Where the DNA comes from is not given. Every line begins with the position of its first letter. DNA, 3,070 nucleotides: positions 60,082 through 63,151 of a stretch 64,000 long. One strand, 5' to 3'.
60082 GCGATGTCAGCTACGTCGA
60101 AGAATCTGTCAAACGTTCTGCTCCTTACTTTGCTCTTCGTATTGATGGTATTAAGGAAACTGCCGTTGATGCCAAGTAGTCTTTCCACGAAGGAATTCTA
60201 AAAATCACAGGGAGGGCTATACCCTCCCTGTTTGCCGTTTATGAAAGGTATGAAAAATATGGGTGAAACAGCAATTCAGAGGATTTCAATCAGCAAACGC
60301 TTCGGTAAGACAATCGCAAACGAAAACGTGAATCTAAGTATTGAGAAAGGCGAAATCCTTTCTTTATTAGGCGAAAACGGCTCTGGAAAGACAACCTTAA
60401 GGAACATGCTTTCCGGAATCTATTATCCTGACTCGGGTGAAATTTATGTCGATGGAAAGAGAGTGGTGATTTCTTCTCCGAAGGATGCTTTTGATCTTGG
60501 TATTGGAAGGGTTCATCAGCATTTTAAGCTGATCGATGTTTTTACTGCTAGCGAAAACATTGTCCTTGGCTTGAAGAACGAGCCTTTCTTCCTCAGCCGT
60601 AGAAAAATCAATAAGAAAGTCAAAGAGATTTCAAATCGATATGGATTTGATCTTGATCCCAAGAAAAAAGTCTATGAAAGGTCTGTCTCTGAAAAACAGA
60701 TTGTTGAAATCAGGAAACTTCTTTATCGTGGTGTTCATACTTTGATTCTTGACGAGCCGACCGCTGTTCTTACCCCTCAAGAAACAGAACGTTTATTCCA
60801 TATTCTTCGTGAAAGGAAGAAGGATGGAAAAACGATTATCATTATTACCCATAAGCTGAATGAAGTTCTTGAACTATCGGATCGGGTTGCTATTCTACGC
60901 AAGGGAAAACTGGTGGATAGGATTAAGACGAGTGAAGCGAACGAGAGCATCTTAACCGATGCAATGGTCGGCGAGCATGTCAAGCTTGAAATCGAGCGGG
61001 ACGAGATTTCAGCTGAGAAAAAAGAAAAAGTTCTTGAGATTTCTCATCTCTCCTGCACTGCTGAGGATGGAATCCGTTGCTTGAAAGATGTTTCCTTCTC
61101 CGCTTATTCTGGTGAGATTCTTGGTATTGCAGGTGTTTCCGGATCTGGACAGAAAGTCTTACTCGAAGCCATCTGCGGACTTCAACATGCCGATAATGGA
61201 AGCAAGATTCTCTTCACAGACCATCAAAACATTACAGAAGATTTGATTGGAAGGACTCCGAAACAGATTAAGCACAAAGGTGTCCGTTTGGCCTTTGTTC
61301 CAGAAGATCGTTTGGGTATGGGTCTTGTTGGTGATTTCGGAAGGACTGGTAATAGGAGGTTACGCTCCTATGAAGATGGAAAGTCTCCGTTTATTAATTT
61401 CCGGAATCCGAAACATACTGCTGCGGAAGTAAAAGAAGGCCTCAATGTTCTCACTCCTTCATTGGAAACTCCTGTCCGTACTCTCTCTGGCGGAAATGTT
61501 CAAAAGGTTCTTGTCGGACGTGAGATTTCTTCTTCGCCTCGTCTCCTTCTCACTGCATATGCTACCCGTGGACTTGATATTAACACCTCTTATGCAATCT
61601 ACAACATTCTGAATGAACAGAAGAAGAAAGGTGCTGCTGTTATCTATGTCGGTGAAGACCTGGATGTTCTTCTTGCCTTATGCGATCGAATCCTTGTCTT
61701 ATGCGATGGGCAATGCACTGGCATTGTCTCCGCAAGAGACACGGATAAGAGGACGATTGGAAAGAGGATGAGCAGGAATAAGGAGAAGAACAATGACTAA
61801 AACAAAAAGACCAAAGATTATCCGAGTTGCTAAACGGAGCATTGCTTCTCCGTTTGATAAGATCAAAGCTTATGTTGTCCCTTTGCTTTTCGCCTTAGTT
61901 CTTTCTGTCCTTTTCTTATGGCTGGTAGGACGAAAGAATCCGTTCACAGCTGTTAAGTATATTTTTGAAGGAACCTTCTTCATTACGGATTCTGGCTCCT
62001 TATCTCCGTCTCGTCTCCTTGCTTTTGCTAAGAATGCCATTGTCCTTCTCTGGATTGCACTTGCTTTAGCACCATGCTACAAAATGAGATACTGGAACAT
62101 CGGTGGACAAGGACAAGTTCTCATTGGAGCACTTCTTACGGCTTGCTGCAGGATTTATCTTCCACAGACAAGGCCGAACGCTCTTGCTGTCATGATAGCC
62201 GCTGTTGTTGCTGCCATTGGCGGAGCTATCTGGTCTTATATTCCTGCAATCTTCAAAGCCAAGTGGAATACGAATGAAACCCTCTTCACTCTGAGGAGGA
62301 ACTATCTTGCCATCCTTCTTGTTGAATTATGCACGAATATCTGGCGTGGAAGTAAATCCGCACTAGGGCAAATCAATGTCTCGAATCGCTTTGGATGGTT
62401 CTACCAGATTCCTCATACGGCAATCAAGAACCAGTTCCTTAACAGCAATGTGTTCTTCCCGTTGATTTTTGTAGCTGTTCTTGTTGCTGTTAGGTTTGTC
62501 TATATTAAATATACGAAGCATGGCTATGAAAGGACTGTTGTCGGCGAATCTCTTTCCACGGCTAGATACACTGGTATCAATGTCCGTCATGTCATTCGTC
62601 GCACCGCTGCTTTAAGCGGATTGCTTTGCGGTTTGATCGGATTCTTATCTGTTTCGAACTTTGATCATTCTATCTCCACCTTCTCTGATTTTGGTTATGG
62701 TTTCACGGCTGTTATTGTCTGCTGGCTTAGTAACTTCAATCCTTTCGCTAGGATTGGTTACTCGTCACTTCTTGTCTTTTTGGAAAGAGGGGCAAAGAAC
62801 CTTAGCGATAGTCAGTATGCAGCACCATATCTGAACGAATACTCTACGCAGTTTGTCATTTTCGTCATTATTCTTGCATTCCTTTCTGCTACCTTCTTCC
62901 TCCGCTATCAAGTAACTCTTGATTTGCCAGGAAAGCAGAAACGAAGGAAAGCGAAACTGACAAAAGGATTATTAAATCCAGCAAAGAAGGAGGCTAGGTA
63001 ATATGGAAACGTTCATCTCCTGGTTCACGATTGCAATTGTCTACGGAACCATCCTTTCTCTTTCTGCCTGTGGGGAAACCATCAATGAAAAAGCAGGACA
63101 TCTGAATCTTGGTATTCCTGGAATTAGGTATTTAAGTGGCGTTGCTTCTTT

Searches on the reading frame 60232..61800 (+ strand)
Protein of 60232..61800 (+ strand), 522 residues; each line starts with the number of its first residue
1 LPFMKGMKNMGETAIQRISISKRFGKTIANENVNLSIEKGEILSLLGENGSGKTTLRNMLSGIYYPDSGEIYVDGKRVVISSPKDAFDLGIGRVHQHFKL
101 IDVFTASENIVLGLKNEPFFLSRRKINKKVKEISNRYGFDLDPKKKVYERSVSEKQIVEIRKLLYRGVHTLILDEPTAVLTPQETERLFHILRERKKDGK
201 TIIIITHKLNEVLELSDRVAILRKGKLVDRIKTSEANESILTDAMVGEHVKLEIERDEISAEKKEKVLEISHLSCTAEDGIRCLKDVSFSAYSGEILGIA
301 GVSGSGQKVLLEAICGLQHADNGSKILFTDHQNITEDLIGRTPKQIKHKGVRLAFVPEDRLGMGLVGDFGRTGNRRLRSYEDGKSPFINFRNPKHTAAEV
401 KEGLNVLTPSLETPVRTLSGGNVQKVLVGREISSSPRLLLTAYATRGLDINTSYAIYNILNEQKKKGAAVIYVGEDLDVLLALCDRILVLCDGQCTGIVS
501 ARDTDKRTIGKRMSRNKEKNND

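Call 7: search_protein_families(library=pfam, proteins=[window:60232-61800:+])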
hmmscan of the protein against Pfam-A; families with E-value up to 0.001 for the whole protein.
window:60232-61800:+ (522 aa): 2 families
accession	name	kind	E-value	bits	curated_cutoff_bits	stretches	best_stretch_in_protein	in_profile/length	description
PF00005.33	ABC_tran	-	2.2e-40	138.9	25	2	31-178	2-137/137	ABC transporter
PF02463.25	SMC_N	-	3.7e-05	23.7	40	0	24-58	10-42/220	RecF/RecN/SMC N terminal domain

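Call 47: search_protein_families(library=ncbifam, proteins=[window:60232-61800:+])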
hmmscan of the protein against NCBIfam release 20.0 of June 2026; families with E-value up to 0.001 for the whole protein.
window:60232-61800:+ (522 aa): 188 families (the best 25 are shown)
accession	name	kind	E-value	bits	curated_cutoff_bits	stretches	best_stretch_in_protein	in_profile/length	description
NF047930.1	ABC_ATP_B6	equivalog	2.5e-116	389.3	670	1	18-513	6-508/510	putative B6 ABC transporter ATP-binding protein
NF010069.0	PRK13549.1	equivalog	6.2e-95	318.6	699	1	16-509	7-497/513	xylose ABC transporter ATP-binding protein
NF008215.0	PRK10982.1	equivalog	7.9e-91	305.1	828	1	11-510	10-499/506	galactose/methyl galactoside ABC transporter ATP-binding protein MglA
NF008442.0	PRK11288.1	equivalog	3.7e-90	302.6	689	1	15-509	8-491/504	L-arabinose ABC transporter ATP-binding protein AraG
NF040905.2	GguA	equivalog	7.6e-90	301.7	810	1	19-511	6-498/500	multiple monosaccharide ABC transporter ATP-binding protein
NF007253.0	PRK09700.1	equivalog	6.4e-89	298.9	772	1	14-504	5-496/510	D-allose ABC transporter ATP-binding protein AlsA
NF041861.1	YtfR_transport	equivalog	8.9e-89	298.1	850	1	18-506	5-483/492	galactofuranose ABC transporter, ATP-binding protein YtfR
NF008030.0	PRK10762.1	equivalog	1.3e-87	294.7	745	1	17-508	7-486/501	ribose ABC transporter ATP-binding protein RbsA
NF011967.0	PRK15439.1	equivalog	2.1e-87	293.7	586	1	7-509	4-495/510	autoinducer 2 ABC transporter ATP-binding protein LsrA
TIGR02633.1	xylG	equivalog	2.1e-81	273.9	723.65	1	19-497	6-483/500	D-xylose ABC transporter ATP-binding protein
TIGR03608.1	L_ocin_972_ABC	subfamily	2.1e-54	184.1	254.85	3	19-219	3-203/206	putative bacteriocin export ABC transporter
TIGR01188.1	drrA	subfamily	4.9e-53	180.4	312.45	2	22-264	1-242/302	daunorubicin resistance ABC transporter, ATP-binding protein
TIGR04521.1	ECF_ATPase_2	equivalog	3.3e-49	167.5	330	3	28-236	19-232/279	energy-coupling factor transporter ATPase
TIGR02673.1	FtsE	equivalog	2.7e-48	164.5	264.85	3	19-226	6-214/214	cell division ATP-binding protein FtsE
NF040840.2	tungstate_WtpC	equivalog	1e-47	163.1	440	3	20-235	7-217/347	tungstate ABC transporter ATP-binding protein WtpC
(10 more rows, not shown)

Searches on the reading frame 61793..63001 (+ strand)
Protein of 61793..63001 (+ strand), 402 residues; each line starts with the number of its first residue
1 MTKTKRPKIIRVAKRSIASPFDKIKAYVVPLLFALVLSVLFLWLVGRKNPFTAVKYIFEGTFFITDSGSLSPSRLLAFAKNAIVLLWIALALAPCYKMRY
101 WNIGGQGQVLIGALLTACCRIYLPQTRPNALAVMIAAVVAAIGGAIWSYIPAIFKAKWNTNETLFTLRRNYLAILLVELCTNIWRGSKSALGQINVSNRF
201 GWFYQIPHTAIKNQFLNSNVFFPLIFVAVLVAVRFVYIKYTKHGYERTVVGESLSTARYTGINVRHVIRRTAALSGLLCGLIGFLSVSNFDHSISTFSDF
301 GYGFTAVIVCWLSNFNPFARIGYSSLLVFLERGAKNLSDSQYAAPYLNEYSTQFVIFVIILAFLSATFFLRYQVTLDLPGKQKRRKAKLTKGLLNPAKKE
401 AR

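Call 7: search_protein_families(library=pfam, proteins=[window:61793-63001:+])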
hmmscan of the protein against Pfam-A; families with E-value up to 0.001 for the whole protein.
window:61793-63001:+ (402 aa): 1 family
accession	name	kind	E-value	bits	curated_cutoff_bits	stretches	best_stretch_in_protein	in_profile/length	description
PF02653.21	BPD_transp_2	-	1e-24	87.5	26.8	1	77-362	4-267/269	Branched-chain amino acid transport system / permease component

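Call 47: search_protein_families(library=ncbifam, proteins=[window:61793-63001:+])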
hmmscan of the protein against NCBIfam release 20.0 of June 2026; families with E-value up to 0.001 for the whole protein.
window:61793-63001:+ (402 aa): 3 families
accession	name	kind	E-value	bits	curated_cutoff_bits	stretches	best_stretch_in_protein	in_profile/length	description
NF047929.1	ABC_B6_perm_2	equivalog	4.2e-31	108.3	400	1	25-367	4-325/337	putative B6 ABC transporter permease subunit 2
NF011612.1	PRK15038.1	equivalog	9.6e-05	21.7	500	1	209-302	150-239/322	autoinducer 2 ABC transporter permease LsrD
NF007067.0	PRK09512.1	equivalog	0.00058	19.1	398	0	131-307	95-258/321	ribose ABC transporter permease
